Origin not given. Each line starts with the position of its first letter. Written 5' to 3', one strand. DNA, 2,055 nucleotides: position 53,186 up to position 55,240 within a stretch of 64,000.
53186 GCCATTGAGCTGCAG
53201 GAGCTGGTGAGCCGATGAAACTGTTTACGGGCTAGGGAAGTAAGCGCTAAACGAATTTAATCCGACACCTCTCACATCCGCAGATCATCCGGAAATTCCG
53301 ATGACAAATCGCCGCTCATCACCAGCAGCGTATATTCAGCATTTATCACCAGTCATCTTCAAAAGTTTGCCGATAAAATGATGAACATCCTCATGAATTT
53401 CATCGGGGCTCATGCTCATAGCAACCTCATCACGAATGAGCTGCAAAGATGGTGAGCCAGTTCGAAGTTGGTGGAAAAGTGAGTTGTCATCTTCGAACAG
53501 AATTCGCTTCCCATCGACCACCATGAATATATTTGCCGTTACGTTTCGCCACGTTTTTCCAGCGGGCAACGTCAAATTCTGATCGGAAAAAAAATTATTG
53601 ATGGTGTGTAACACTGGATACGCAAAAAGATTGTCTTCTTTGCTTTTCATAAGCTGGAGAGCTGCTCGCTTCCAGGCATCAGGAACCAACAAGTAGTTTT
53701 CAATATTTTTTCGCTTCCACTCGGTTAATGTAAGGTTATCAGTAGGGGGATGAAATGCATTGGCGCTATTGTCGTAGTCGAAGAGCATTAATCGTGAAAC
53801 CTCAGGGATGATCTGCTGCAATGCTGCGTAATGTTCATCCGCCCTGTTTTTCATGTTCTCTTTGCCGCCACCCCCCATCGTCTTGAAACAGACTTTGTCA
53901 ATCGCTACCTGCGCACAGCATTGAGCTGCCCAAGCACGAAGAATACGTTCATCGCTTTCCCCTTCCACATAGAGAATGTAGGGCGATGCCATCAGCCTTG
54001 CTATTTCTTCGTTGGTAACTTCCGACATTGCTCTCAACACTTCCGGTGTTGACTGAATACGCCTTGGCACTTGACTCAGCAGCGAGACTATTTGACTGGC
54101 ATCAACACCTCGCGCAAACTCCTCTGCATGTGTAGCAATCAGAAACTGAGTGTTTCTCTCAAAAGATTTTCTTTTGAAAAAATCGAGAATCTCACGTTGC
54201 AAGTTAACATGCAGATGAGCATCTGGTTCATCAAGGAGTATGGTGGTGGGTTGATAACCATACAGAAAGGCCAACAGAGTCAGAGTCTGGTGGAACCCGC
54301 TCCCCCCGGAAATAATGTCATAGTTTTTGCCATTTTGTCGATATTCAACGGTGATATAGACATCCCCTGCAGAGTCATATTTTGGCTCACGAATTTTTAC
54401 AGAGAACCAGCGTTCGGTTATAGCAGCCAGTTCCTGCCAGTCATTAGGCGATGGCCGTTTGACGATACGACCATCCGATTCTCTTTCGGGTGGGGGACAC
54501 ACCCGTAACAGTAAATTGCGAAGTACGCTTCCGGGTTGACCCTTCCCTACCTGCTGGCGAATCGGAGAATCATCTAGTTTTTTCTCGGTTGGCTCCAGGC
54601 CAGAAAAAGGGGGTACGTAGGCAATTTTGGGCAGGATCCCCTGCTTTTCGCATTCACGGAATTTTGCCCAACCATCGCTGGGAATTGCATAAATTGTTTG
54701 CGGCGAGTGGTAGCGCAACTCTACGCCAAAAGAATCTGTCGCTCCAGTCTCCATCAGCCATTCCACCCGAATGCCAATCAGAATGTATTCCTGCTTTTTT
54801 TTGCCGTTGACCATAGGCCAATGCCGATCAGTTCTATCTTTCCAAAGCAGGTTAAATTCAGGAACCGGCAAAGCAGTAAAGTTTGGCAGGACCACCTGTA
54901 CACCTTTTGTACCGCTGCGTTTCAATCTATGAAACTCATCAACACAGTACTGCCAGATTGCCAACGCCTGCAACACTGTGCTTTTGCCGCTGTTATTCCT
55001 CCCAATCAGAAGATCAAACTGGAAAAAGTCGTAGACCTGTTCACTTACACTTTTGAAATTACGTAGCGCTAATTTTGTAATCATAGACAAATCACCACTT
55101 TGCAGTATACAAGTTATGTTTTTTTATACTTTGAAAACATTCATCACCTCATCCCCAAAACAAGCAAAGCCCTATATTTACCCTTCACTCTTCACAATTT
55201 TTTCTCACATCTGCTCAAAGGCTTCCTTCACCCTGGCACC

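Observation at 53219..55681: AT-rich insertion with a solitary ATPase-Toprim (OLD / fused-PARIS-like) defence candidate splits the nif cluster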

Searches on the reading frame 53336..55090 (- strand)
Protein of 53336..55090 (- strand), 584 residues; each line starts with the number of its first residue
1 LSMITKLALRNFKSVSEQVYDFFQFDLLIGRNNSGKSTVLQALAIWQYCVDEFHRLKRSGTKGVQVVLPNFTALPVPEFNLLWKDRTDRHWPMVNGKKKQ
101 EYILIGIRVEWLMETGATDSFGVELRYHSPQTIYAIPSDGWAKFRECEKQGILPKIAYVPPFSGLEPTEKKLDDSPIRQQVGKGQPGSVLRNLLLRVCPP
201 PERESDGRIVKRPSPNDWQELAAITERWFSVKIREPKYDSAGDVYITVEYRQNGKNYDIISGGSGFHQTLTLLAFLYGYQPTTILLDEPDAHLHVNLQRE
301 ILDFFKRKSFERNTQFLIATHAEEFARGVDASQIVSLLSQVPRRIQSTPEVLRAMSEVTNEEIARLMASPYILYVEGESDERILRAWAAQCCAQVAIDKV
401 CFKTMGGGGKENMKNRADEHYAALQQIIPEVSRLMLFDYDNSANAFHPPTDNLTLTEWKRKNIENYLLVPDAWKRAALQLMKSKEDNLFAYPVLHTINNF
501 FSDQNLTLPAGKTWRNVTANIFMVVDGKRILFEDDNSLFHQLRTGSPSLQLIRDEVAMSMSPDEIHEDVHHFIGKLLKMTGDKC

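Call 3: search_protein_families(library=pfam, proteins=[window:53336-55090:-], max_evalue=1)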
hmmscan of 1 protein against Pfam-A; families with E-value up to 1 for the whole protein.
window:53336-55090:- (584 aa): 8 families
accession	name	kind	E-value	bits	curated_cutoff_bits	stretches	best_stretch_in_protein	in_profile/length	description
PF13175.12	AAA_15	-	1.6e-19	71.2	32.1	2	230-326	269-374/374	AAA ATPase domain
PF13304.12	AAA_21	-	2.4e-19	71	27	2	220-321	175-298/304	AAA domain, putative AbiEii toxin, Type IV TA system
PF02463.25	SMC_N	-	2.3e-10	40.7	40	2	3-44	1-45/220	RecF/RecN/SMC N terminal domain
PF13476.12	AAA_23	-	7.1e-05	24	27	1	6-45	1-41/201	AAA domain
PF13514.12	AAA_27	-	0.00073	19.6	22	1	4-51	3-54/206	AAA domain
PF13555.12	AAA_29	-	0.0017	18.5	27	1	5-44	2-43/61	P-loop containing region of AAA domain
PF00005.33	ABC_tran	-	0.099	13.7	25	0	28-44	16-32/137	ABC transporter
PF01926.29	MMR_HSR1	-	0.23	12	21.9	1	28-44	4-20/113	50S ribosome-binding GTPase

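Call 4: search_protein_families(library=padloc, proteins=[window:53336-55090:-], max_evalue=1)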
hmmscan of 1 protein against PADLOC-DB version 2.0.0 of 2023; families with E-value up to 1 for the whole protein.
window:53336-55090:- (584 aa): 141 families (the best 25 are shown)
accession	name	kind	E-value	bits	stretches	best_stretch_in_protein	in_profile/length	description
PDLC03878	NsnB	-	4e-24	84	2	229-331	179-286/345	-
PDLC02980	AriA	-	1.9e-19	68.8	2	253-321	229-298/304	-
PDLC02979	AriA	-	2.7e-19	68.2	2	3-45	1-45/373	-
PDLC02981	AriAB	-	6.9e-18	62.7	2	242-480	291-534/694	-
PDLC04135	mad3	-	1.8e-16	58.7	2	237-337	239-337/374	mads_3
PDLC02335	AbiLi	-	1.7e-15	54.9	2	265-327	179-242/326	AbiLi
PDLC02336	AbiLi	-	3.3e-15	54.5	2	248-328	215-295/340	AbiLi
PDLC00278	PtuA1|PtuA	-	1e-14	52.7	2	283-350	290-353/436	AAA ATPase domain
PDLC00271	PtuA1|PtuA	-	1.2e-14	52.7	2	284-347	282-341/421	AAA ATPase domain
PDLC00069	GajA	-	5.2e-14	49.6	2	284-339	338-394/687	AAA ATPase domain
PDLC02915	ATPase-Toprim_I-B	-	8.4e-14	49.3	2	3-44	2-43/623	-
PDLC02358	Old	-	1.3e-13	48.6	2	2-45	2-45/578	Old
PDLC00067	GajA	-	3.5e-13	46.9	2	284-409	308-435/604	AAA ATPase domain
PDLC00078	GajA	-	3.6e-13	47.1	2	284-388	324-431/580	AAA ATPase domain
PDLC00269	PtuA1|PtuA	-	7e-13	46.6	2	280-328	296-342/446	AAA ATPase domain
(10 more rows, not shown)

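Call 5: search_protein_families(library=ncbifam, proteins=[window:53336-55090:-], max_evalue=1)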
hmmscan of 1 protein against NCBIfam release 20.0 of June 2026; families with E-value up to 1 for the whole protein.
window:53336-55090:- (584 aa): 63 families (the best 25 are shown)
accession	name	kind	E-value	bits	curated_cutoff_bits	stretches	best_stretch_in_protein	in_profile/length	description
NF041760.1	PtuA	equivalog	2e-09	36.9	500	2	284-339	380-433/524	retron Ec78 anti-phage system effector ATPase PtuA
NF047739.1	antiphage_MADS3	equivalog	4.2e-09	36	420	2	3-51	1-49/427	methylation-associated defense system AAA family ATPase MAD3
NF038234.1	retron_eff_Eco8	equivalog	1.2e-08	34.1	250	2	4-44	3-44/679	retron Eco8 family effector endonuclease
TIGR04521.1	ECF_ATPase_2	equivalog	4.9e-06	25.8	330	1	277-330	159-213/279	energy-coupling factor transporter ATPase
TIGR02211.1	LolD_lipo_ex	equivalog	8.3e-06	25.5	307.75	1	279-330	158-209/221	lipoprotein-releasing ABC transporter ATP-binding protein LolD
NF003034.1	PRK03918.1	equivalog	1.2e-05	23.5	700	1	4-50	3-50/878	DNA double-strand break repair ATPase Rad50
NF010068.0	PRK13548.1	equivalog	2.3e-05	23.6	261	1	255-321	133-201/261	heme ABC transporter ATP-binding protein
TIGR03873.1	F420-0_ABC_ATP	hypoth_equivalog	2.8e-05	23.5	372.4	1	256-327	134-201/256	putative F420-0 ABC transporter ATP-binding protein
NF010155.0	PRK13634.1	equivalog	4.2e-05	23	413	1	277-336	160-218/290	energy-coupling factor ABC transporter ATP-binding protein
NF040873.1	AztA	equivalog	5.3e-05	22.9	220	1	260-330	120-186/191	zinc ABC transporter ATP-binding protein AztA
TIGR04520.1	ECF_ATPase_1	equivalog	0.00012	21.7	315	1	260-350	137-221/269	energy-coupling factor transporter ATPase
TIGR02673.1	FtsE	equivalog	0.00022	21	264.85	1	280-332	155-206/214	cell division ATP-binding protein FtsE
TIGR01978.1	sufC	equivalog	0.00026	20.5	212.8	1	261-333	146-214/243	Fe-S cluster assembly ATPase SufC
NF041774.1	tung_ATPbind_TupC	equivalog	0.0003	19.9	400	1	274-327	140-193/319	tungstate ABC transporter ATP-binding protein TupC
TIGR03005.1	ectoine_ehuA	equivalog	0.00034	19.9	345.4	1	273-329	157-213/252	ectoine/hydroxyectoine ABC transporter ATP-binding protein EhuA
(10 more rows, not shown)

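Call 9: find_homologous_proteins(query=window:53336-55090:-, max_evalue=0.00001)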
Query window:53336-55090:- (584 aa): 2741 proteins with E <= 0.00001 among 8000 candidates; the best 120 are listed.
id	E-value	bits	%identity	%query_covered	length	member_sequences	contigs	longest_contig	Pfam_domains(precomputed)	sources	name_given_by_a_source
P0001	0.0e+0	1352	100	100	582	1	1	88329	PF13175.13,PF02463.26,PF13304.13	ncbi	ncbi:MAG: AAA family ATPase [Thermodesulfobacteriota bacterium]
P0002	0.0e+0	1132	84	99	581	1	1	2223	PF13175.13,PF13476.13,PF02463.26,PF13304.13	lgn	-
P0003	0.0e+0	1131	84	99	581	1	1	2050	PF13175.13,PF13476.13,PF02463.26,PF13304.13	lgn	-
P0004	0.0e+0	1129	84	99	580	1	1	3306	PF13175.13,PF13476.13,PF02463.26,PF13304.13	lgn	-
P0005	0.0e+0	1127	84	99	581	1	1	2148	PF13175.13,PF13476.13,PF02463.26,PF13304.13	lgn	-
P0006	0.0e+0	1126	84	99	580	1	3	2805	PF13175.13,PF13476.13,PF02463.26,PF13304.13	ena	-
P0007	0.0e+0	1111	83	99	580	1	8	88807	PF13175.13,PF13476.13,PF02463.26,PF13304.13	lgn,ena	-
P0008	0.0e+0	1108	83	99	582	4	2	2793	PF13175.13,PF13476.13,PF02463.26,PF13304.13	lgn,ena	-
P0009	0.0e+0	1108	83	99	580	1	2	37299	PF13175.13,PF13476.13,PF02463.26,PF13304.13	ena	-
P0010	0.0e+0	1107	82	99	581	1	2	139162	PF13175.13,PF13476.13,PF02463.26,PF13304.13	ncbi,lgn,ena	-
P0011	0.0e+0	1103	82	99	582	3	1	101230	PF13175.13,PF13476.13,PF02463.26,PF13304.13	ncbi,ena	-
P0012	0.0e+0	1101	81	99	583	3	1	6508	PF13175.13,PF13476.13,PF02463.26,PF13304.13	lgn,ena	-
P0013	0.0e+0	1099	82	99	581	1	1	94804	PF13175.13,PF13476.13,PF02463.26,PF13304.13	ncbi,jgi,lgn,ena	-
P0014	0.0e+0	1098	82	99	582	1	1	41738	PF13175.13,PF13476.13,PF02463.26,PF13304.13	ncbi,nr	ncbi:MAG: AAA family ATPase [Hydrogenophilales bacterium]|nr:AAA family ATPase [Hydrogenophilales ba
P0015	0.0e+0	1096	82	99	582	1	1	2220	PF13175.13,PF13476.13,PF02463.26,PF13304.13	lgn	-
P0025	0.0e+0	1086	82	99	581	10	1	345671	PF13175.13,PF13476.13,PF02463.26,PF13304.13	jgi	jgi:putative AbiEii toxin of type IV toxin-antitoxin system/AAA ATPase-like protein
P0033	0.0e+0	1077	80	99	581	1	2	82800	PF13175.13,PF13476.13,PF02463.26,PF13304.13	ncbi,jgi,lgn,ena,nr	ncbi:MAG TPA: AAA family ATPase [Desulfuromonadales bacterium]|nr:AAA family ATPase [Desulfuromonada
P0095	0.0e+0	1045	79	99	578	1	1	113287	PF13175.13,PF13476.13,PF02463.26,PF13304.13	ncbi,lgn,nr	ncbi:MAG: AAA family ATPase [Gallionella sp.]|nr:AAA family ATPase [Gallionella sp.]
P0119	0.0e+0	1036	77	99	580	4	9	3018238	PF13175.13,PF13476.13,PF02463.26,PF13304.13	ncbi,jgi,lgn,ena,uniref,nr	ncbi:ATP-dependent nuclease [Pelodictyon phaeoclathratiforme]|jgi:hypothetical protein|uniref:SMC do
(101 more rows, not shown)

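Call 10: search_solved_structures(query=window:53336-55090:-, max_evalue=0.1, show_alignments=2)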
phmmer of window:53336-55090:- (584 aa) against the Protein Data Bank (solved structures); distinct sequences matched with E-value up to 0.1: 43.
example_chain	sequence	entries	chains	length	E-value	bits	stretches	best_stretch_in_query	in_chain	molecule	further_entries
4nck_A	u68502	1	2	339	4.7e-06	28.4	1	5-50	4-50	DNA double-strand break repair Rad50 ATPase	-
5xei_A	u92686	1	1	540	1.7e-05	26.5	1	246-348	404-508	Chromosome partition protein Smc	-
4i99_A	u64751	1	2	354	2e-05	26.3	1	246-346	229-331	Chromosome partition protein Smc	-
3qkt_A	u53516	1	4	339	2.5e-05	26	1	5-50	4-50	DNA double-strand break repair rad50 ATPase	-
4nci_A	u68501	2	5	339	2.6e-05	25.9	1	5-50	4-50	DNA double-strand break repair Rad50 ATPase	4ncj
4nch_A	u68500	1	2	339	3.1e-05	25.7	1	5-50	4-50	DNA double-strand break repair Rad50 ATPase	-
3qku_A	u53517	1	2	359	3.2e-05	25.7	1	5-50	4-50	DNA double-strand break repair rad50 ATPase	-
5xns_A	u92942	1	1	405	3.9e-05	25.4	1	246-344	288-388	Chromosome partition protein Smc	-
6qj2_A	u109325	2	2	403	6.5e-05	24.7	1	242-320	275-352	Smc4 | Uncharacterized protein,Uncharacterized protein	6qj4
9e8z_C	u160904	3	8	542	6.9e-05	24.6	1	283-338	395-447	Retron Ec83 probable ATPase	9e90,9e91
1xew_Y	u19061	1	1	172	0.00027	22.6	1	246-346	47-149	SMC protein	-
3kta_B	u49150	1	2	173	0.00027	22.6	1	246-346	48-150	Chromosome segregation protein smc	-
6r84_A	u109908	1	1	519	0.00064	21.4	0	266-334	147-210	ABC transporter ATP-binding protein ARB1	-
1xex_B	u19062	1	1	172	0.00069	21.3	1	246-346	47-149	SMC protein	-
4yms_J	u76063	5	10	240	0.00079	21.1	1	256-365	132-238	ABC-type polar amino acid transport system, ATPase component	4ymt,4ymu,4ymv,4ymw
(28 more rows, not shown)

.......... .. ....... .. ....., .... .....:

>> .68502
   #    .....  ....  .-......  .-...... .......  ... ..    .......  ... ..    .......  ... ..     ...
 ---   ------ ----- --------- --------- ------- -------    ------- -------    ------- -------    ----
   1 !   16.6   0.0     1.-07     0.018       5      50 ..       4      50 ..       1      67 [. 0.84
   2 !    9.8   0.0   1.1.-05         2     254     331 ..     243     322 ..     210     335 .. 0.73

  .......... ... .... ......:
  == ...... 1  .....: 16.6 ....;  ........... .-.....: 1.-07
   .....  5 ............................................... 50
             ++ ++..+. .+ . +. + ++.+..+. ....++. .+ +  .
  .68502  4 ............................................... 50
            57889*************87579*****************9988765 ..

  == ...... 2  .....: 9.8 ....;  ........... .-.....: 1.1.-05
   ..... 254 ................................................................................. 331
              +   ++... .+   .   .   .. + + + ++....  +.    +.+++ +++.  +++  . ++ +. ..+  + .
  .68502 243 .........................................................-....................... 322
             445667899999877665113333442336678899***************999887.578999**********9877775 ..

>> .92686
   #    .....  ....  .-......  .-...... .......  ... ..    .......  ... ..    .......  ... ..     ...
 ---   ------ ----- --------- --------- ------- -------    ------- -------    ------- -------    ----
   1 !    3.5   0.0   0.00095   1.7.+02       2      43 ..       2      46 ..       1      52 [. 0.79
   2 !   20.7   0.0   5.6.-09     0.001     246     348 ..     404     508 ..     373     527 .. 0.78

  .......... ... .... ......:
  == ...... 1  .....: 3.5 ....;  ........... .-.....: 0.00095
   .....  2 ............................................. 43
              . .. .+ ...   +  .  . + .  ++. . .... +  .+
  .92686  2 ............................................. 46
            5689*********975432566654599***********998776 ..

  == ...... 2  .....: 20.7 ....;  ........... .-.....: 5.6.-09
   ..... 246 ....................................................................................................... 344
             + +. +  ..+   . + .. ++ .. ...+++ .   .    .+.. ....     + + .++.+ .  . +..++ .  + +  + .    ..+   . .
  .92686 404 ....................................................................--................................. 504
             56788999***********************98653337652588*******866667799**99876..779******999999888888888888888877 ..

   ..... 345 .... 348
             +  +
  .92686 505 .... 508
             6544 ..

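Call 15: find_encoding_contigs(protein=P0007, flank=6000, max_places=4)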
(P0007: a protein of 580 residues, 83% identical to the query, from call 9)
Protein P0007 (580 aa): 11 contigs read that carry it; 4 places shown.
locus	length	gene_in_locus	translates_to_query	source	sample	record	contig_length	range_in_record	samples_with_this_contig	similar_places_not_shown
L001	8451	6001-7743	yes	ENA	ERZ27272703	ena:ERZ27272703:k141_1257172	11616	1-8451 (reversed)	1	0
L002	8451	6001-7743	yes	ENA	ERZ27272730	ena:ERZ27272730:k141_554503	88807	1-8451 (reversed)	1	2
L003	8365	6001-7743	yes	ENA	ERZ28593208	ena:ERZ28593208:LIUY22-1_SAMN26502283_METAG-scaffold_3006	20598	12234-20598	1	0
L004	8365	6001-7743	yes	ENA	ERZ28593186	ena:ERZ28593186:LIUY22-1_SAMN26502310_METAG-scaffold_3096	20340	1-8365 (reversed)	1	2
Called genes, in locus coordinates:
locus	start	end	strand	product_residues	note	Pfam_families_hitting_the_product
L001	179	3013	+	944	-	PF00270:DEAD, PF04851:ResIII, PF18766:SWI2_SNF2, PF00271:Helicase_C (weak), PF08463:EcoEI_R_C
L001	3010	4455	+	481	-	PF01420:Methylase_S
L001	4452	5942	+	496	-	PF12161:HsdM_N, PF02384:N6_Mtase, PF01170:UPF0020 (weak), PF07669:Eco57I (weak)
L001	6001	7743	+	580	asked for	PF02463:SMC_N (weak), PF13175:AAA_15, PF13476:AAA_23 (weak), PF13304:AAA_21, PF13175:AAA_15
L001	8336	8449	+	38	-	?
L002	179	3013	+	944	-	PF00270:DEAD, PF04851:ResIII, PF18766:SWI2_SNF2, PF00271:Helicase_C (weak), PF08463:EcoEI_R_C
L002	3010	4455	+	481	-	PF01420:Methylase_S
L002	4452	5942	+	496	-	PF12161:HsdM_N, PF02384:N6_Mtase, PF01170:UPF0020 (weak), PF07669:Eco57I (weak)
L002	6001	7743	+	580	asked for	PF02463:SMC_N (weak), PF13175:AAA_15, PF13476:AAA_23 (weak), PF13304:AAA_21, PF13175:AAA_15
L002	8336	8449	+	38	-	?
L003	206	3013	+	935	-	PF04851:ResIII, PF00270:DEAD, PF18766:SWI2_SNF2, PF00271:Helicase_C (weak), PF08463:EcoEI_R_C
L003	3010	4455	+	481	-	PF01420:Methylase_S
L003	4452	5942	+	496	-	PF12161:HsdM_N, PF02384:N6_Mtase, PF01170:UPF0020 (weak), PF07669:Eco57I (weak)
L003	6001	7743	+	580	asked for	PF02463:SMC_N (weak), PF13175:AAA_15, PF13476:AAA_23 (weak), PF13304:AAA_21, PF13175:AAA_15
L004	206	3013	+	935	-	PF04851:ResIII, PF00270:DEAD, PF18766:SWI2_SNF2, PF00271:Helicase_C (weak), PF08463:EcoEI_R_C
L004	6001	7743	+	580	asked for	PF02463:SMC_N (weak), PF13175:AAA_15, PF13476:AAA_23 (weak), PF13304:AAA_21, PF13175:AAA_15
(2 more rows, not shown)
